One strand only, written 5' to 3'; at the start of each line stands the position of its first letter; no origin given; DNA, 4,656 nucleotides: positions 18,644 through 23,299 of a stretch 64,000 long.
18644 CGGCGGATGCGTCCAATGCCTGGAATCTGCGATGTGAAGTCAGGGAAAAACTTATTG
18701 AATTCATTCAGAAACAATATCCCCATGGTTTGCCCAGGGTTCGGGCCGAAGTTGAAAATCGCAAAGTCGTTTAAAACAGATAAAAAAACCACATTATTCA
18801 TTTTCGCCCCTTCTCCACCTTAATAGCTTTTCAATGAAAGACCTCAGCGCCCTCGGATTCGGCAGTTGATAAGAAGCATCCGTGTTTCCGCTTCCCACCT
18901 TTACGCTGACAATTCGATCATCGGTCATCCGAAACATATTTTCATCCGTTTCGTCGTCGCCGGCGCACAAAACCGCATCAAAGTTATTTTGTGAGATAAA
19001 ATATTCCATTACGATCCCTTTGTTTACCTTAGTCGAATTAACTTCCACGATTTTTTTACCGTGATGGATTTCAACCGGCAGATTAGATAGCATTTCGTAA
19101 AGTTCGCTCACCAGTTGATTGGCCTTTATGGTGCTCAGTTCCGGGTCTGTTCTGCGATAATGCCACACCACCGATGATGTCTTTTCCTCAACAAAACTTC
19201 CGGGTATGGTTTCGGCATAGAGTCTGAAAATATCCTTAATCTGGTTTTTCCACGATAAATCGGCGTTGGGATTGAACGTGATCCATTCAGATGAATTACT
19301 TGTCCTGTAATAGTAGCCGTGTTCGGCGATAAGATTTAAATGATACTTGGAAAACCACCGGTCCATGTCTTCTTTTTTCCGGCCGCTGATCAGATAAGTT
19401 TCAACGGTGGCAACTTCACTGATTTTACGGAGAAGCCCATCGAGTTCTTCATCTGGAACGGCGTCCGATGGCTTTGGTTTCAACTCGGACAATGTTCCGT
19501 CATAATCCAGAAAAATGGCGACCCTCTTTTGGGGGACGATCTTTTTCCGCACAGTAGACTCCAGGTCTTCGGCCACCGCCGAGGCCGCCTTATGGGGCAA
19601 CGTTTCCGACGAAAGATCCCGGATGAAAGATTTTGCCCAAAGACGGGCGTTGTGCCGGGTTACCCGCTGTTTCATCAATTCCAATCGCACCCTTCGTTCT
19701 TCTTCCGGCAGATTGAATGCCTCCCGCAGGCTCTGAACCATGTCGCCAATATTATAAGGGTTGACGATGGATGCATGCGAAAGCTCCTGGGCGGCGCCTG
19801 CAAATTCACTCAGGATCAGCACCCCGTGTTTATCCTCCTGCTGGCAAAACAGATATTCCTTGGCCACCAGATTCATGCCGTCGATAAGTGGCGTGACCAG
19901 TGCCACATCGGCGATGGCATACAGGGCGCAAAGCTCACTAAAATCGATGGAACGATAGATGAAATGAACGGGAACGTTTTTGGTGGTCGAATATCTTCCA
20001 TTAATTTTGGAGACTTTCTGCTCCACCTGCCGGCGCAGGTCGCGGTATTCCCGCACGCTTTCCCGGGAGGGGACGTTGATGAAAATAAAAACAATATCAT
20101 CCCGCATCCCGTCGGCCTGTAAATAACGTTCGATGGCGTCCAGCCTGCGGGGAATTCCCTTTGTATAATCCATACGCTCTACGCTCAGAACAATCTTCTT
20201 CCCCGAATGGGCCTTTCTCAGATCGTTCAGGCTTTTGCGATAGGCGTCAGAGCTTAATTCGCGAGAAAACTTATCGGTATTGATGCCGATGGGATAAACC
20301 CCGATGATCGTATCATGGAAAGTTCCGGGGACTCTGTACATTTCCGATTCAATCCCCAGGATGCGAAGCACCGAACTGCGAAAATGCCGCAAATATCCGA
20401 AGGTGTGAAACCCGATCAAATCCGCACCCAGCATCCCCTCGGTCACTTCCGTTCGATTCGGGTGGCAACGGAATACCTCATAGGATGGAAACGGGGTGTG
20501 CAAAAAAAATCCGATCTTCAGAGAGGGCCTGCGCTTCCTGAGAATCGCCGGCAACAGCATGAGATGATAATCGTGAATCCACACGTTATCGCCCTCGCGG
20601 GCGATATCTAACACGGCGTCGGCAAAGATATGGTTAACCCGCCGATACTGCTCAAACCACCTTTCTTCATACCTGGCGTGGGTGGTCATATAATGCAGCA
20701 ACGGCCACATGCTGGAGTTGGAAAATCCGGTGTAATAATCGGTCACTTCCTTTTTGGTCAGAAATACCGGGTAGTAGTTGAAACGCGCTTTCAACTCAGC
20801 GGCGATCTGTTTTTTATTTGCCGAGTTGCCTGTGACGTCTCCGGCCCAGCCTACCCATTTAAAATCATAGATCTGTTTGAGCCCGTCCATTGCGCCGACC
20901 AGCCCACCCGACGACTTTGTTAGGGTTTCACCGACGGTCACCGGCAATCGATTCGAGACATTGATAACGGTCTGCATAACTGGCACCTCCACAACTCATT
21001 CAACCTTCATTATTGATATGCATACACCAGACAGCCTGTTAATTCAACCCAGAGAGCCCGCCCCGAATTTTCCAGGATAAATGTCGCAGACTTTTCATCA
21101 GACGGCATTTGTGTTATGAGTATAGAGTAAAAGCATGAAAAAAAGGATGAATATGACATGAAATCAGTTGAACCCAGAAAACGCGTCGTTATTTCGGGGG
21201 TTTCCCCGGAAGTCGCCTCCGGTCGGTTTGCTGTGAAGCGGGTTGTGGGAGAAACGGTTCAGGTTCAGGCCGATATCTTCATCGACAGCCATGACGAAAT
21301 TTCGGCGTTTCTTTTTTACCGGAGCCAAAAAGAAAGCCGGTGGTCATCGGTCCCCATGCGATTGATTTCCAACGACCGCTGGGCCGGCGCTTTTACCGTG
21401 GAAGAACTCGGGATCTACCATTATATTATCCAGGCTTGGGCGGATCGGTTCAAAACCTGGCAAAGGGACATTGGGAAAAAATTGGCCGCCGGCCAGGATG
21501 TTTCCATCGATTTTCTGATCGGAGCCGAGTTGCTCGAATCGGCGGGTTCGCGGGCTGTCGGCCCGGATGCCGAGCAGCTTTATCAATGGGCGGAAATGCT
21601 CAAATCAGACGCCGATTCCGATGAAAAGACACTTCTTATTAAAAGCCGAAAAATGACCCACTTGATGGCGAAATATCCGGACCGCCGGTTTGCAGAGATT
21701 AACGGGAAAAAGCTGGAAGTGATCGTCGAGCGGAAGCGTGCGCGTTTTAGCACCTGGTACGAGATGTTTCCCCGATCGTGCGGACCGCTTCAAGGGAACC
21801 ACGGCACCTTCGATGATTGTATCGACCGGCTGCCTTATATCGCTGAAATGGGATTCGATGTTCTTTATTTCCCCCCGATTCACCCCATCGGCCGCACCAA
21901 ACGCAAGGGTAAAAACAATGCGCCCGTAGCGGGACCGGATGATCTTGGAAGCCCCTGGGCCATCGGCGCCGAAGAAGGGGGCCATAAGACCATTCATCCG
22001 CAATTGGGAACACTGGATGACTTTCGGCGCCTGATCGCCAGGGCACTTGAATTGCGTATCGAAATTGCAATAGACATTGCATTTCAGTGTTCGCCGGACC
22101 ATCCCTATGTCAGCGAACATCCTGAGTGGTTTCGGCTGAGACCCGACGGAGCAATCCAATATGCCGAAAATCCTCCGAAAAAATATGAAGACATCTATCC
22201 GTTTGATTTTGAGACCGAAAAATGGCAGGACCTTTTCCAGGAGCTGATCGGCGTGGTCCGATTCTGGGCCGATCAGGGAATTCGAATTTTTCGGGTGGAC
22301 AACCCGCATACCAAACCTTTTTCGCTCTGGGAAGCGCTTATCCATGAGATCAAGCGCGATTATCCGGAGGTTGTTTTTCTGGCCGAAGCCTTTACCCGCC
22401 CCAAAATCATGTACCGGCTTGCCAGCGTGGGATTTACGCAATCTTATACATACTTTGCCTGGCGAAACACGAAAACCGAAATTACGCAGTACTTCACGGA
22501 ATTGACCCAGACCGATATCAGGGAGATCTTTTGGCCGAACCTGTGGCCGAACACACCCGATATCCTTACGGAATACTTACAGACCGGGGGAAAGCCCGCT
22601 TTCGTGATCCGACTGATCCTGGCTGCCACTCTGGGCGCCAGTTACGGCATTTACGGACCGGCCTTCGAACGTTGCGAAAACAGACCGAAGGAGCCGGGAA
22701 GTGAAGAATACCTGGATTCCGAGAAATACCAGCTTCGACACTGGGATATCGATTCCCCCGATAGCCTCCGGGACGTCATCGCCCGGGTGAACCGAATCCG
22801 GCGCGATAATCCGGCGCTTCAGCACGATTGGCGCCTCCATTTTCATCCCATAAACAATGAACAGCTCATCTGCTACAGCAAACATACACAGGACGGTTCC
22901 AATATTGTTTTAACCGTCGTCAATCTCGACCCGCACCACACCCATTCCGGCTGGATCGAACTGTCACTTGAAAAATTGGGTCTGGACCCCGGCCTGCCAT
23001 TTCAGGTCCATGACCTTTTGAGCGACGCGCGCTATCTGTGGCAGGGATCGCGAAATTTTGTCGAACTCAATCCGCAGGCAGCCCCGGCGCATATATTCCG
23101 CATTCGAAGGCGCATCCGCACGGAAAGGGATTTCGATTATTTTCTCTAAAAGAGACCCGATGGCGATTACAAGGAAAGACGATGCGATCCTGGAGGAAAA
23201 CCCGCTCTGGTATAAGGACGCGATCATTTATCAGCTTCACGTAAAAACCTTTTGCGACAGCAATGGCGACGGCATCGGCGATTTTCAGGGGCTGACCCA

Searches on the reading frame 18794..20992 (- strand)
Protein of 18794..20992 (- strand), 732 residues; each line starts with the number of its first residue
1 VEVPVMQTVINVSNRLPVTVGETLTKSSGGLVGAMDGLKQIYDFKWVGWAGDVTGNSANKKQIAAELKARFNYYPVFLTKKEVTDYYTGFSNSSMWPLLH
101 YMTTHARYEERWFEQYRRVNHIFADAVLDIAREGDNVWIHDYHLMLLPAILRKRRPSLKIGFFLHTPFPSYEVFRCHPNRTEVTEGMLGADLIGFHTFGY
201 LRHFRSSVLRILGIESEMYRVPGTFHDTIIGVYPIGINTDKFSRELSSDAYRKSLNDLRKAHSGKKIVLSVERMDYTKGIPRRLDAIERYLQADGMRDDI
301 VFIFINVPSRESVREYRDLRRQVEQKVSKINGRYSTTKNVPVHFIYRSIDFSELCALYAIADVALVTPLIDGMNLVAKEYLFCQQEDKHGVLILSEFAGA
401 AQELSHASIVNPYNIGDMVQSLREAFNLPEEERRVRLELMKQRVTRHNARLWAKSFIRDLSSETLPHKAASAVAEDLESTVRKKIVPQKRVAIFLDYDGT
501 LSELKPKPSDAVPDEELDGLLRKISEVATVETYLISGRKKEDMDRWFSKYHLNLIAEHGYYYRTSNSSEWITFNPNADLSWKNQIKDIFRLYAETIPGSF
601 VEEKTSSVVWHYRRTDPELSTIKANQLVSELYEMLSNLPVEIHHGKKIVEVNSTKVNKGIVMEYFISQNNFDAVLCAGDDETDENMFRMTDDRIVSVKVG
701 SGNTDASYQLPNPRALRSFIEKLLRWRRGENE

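Call 35: search_protein_families(library=pfam, proteins=[window:18794-20992:-], max_evalue=0.00001)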
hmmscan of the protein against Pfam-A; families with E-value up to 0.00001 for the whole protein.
window:18794-20992:- (732 aa): 2 families
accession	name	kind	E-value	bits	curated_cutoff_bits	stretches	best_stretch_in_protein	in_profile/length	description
PF00982.27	Glyco_transf_20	-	2.4e-151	505.1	32.5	1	13-461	7-472/473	Glycosyltransferase family 20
PF02358.22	Trehalose_PPase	-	4.1e-55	186.9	27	1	494-710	1-231/235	Trehalose-phosphatase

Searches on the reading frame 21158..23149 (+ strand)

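Call 35: search_protein_families(library=pfam, proteins=[window:21158-23149:+], max_evalue=0.00001)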
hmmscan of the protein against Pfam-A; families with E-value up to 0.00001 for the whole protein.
window:21158-23149:+ (663 aa): 3 families
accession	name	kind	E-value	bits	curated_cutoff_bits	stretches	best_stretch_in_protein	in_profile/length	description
PF11896.14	GlgE_dom_N_S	-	2.7e-56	191.2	25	1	8-192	1-179/179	Alpha-1,4-glucan:maltose-1-phosphate maltosyltransferase, domain N/S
PF21702.3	GLGE_C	-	6.3e-34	116.5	27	1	562-649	1-87/87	GLGE, C-terminal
PF00128.31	Alpha-amylase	-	2.5e-09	37.3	22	1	177-336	6-114/446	Alpha amylase, catalytic domain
